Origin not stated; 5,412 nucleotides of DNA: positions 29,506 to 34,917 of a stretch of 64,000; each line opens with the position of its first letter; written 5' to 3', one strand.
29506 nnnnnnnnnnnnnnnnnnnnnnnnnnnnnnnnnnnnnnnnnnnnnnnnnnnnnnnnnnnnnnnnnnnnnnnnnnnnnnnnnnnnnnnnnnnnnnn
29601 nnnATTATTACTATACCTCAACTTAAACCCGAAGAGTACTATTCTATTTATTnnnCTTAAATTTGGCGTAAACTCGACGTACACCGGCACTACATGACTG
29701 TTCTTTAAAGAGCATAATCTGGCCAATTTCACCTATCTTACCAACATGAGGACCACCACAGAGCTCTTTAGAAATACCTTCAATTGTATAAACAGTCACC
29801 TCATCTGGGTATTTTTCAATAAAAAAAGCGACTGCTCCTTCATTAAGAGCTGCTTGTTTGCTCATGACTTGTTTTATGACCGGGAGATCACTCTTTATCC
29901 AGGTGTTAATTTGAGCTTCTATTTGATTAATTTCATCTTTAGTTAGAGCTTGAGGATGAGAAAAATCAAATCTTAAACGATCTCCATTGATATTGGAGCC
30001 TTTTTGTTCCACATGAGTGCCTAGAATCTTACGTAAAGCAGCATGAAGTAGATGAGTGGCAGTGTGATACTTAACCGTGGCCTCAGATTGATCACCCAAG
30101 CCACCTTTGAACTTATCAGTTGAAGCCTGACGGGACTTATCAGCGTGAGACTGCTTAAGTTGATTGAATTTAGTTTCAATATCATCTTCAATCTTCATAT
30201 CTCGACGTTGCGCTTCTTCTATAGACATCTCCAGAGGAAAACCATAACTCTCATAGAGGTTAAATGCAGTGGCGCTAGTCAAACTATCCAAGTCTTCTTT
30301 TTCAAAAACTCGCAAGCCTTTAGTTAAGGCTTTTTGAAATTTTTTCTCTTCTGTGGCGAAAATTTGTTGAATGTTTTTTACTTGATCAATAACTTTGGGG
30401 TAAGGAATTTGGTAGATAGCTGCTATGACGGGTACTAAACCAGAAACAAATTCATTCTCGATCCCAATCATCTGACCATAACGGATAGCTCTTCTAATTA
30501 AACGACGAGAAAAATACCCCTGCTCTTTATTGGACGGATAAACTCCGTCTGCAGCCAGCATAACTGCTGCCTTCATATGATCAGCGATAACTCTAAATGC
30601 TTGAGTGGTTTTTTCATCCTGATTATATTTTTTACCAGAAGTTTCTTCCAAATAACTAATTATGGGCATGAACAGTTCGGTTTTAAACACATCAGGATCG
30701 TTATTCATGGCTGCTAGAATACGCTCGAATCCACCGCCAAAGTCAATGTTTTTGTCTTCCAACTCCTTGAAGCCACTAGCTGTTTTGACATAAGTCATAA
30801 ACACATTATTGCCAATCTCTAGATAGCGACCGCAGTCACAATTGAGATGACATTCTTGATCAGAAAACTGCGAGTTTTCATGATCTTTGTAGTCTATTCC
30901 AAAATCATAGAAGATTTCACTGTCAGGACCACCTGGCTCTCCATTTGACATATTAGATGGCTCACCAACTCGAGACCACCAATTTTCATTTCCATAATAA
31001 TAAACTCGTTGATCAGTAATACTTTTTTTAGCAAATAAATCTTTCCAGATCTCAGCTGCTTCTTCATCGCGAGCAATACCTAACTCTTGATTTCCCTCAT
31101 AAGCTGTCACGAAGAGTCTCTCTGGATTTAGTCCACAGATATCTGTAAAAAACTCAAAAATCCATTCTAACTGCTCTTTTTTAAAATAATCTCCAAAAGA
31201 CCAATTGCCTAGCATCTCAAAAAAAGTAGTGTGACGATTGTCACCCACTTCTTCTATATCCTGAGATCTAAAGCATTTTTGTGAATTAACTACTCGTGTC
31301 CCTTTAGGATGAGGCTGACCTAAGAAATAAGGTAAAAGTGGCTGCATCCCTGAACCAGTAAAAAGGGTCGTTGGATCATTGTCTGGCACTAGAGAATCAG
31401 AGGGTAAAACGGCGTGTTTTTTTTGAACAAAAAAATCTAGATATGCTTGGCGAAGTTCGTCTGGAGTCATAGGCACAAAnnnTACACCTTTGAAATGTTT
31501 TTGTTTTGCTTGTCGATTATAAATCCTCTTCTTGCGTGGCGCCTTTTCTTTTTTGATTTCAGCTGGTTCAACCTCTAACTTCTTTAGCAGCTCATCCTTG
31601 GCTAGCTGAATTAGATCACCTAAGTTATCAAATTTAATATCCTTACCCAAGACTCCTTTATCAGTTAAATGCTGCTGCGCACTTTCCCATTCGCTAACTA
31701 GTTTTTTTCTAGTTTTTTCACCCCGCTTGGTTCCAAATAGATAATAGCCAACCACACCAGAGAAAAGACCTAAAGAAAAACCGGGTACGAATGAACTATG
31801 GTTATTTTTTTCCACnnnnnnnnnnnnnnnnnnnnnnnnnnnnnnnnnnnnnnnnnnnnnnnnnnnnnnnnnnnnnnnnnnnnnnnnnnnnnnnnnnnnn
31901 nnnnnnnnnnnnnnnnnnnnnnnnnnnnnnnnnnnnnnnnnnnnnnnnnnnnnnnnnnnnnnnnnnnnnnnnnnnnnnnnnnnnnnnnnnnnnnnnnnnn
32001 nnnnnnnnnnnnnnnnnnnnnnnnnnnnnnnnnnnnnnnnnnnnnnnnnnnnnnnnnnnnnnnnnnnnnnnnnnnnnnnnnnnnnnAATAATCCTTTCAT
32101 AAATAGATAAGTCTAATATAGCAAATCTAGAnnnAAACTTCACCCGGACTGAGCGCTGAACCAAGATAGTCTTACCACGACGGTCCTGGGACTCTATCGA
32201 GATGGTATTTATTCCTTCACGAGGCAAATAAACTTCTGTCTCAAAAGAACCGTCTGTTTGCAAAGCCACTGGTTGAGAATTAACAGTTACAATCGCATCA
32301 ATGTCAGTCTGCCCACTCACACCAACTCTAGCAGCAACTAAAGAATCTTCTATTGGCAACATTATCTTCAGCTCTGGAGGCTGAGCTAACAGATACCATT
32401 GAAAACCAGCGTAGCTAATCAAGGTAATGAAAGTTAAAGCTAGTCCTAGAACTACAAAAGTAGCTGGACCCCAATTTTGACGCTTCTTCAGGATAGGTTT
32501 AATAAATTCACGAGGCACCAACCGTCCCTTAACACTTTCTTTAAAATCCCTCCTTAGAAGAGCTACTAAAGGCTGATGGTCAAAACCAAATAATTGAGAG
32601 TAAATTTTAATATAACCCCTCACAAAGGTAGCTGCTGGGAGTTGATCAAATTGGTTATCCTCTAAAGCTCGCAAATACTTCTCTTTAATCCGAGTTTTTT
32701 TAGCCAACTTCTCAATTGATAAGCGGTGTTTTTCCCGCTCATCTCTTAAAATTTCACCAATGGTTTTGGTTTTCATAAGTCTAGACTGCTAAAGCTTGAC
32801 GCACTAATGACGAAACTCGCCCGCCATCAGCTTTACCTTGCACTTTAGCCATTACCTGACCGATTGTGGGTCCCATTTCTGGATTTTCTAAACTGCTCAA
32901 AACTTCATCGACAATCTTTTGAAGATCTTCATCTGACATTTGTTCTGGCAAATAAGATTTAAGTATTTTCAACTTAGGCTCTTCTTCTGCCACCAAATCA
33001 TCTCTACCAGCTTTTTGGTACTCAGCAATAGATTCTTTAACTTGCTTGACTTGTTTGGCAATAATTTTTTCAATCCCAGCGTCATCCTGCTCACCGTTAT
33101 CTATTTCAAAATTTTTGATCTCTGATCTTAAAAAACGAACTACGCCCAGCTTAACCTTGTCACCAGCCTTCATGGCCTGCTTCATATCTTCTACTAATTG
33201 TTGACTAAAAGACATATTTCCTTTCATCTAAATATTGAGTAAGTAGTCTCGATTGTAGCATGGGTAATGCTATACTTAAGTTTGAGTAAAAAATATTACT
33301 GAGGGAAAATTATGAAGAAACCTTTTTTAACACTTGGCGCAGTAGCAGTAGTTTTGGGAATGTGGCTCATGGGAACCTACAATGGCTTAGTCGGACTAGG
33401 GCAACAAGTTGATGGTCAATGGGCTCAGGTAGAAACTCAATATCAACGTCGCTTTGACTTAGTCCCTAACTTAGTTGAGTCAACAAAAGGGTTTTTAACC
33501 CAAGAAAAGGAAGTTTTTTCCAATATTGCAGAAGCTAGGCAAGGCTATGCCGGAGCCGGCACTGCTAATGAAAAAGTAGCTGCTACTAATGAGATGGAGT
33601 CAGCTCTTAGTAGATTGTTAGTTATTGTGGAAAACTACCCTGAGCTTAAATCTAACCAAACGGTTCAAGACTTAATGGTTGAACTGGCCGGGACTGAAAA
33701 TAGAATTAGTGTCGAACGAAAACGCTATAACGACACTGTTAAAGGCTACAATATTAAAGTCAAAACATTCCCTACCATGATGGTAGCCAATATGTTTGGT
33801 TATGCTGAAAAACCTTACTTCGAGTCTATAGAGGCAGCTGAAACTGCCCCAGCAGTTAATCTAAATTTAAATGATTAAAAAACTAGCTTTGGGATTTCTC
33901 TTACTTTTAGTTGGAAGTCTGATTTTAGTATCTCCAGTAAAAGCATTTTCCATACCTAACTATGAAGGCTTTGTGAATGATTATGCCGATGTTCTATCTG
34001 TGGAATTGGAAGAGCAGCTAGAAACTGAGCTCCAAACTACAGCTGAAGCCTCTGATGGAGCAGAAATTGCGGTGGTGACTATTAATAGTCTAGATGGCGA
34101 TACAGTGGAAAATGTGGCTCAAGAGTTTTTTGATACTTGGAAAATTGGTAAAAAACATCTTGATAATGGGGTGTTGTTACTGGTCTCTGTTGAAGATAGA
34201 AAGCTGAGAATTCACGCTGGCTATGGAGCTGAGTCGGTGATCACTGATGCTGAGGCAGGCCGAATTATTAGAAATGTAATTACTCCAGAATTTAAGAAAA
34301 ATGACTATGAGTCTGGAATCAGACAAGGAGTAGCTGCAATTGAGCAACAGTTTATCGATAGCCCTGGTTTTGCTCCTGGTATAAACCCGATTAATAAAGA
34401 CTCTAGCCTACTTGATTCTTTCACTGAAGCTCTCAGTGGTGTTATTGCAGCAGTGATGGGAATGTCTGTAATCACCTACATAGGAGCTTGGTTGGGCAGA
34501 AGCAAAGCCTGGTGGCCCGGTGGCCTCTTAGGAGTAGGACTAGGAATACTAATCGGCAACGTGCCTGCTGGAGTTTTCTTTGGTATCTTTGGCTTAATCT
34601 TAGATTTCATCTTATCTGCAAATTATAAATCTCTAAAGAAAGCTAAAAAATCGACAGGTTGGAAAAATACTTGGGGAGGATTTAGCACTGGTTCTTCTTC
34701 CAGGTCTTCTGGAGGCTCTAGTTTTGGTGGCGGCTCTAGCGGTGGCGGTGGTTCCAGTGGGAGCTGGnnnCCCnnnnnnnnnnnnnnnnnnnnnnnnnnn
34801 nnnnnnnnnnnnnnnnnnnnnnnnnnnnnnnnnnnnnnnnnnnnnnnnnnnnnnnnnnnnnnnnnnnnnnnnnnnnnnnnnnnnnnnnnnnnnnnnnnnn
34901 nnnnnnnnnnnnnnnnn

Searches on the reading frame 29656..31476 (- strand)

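Call 33: search_protein_families(library=pfam, proteins=[window:29656-31476:-], max_evalue=0.001)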
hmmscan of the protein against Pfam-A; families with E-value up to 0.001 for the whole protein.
window:29656-31476:- (607 aa): 2 families
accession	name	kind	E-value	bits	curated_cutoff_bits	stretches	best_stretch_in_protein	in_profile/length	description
PF01411.24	tRNA-synt_2c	-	3.8e-119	399.1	30.3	1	7-474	1-452/552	tRNA synthetases class II (A)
PF07973.19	tRNA_SAD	-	3.2e-13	49.9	24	1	560-603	1-44/44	Threonyl and Alanyl tRNA synthetase second additional domain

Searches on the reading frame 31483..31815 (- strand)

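Call 33: search_protein_families(library=pfam, proteins=[window:31483-31815:-], max_evalue=0.001)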
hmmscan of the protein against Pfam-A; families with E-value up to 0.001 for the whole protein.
window:31483-31815:- (111 aa): 1 family
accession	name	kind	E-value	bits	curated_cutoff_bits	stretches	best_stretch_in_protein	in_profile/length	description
PF12732.12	YtxH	-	0.00018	22.3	37.5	1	12-52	3-43/71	YtxH-like protein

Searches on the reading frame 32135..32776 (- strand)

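Call 33: search_protein_families(library=pfam, proteins=[window:32135-32776:-], max_evalue=0.001)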
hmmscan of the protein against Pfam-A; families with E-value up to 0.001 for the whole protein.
window:32135-32776:- (214 aa): 3 families
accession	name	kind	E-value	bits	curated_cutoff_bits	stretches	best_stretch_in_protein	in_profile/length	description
PF13413.12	HTH_25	-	1e-20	73.7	24.6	1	9-69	1-61/62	Helix-turn-helix domain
PF09136.16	Glucodextran_B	-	1.6e-11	44.4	27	1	134-213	1-82/83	Glucodextranase, domain B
PF12844.13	HTH_19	-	9.1e-06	25.9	30.2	1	7-70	1-58/64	Helix-turn-helix domain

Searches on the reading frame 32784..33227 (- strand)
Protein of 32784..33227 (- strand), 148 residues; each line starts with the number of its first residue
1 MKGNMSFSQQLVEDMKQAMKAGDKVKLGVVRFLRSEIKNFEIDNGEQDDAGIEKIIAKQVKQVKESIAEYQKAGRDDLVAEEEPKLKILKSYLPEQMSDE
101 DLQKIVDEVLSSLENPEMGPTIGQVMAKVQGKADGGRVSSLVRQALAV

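Call 33: search_protein_families(library=pfam, proteins=[window:32784-33227:-], max_evalue=0.001)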
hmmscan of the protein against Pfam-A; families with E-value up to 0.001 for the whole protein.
window:32784-33227:- (148 aa): 2 families
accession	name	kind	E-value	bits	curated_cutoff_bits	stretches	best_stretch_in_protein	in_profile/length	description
PF09424.15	YqeY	-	7.9e-40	136.7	27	1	9-146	2-143/143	Yqey-like protein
PF02637.23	GatB_Yqey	-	2.3e-05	24.8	27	1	82-146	73-148/148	GatB domain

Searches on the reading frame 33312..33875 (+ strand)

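Call 33: search_protein_families(library=pfam, proteins=[window:33312-33875:+], max_evalue=0.001)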
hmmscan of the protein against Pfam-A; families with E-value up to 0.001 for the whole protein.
window:33312-33875:+ (188 aa): 1 family
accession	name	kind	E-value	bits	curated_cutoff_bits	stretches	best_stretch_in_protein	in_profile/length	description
PF04011.17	LemA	-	7.7e-55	185.2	26.2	1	36-183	1-148/149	LemA family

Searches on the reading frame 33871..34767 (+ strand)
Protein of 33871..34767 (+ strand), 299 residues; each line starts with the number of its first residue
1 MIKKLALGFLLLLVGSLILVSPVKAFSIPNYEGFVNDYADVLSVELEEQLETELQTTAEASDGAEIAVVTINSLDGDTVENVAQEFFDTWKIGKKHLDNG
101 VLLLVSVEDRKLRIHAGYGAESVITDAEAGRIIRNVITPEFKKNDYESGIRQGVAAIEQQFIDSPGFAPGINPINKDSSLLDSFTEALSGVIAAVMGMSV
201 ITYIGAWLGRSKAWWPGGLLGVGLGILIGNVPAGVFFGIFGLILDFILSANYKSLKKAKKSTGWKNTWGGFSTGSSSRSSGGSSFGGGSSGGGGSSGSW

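Call 33: search_protein_families(library=pfam, proteins=[window:33871-34767:+], max_evalue=0.001)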
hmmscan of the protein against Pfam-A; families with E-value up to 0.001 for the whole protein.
window:33871-34767:+ (299 aa): 1 family
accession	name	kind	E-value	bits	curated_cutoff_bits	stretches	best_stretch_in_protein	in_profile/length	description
PF04536.20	TPM_phosphatase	-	2.3e-40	137.9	22.1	1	35-159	1-124/125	TPM domain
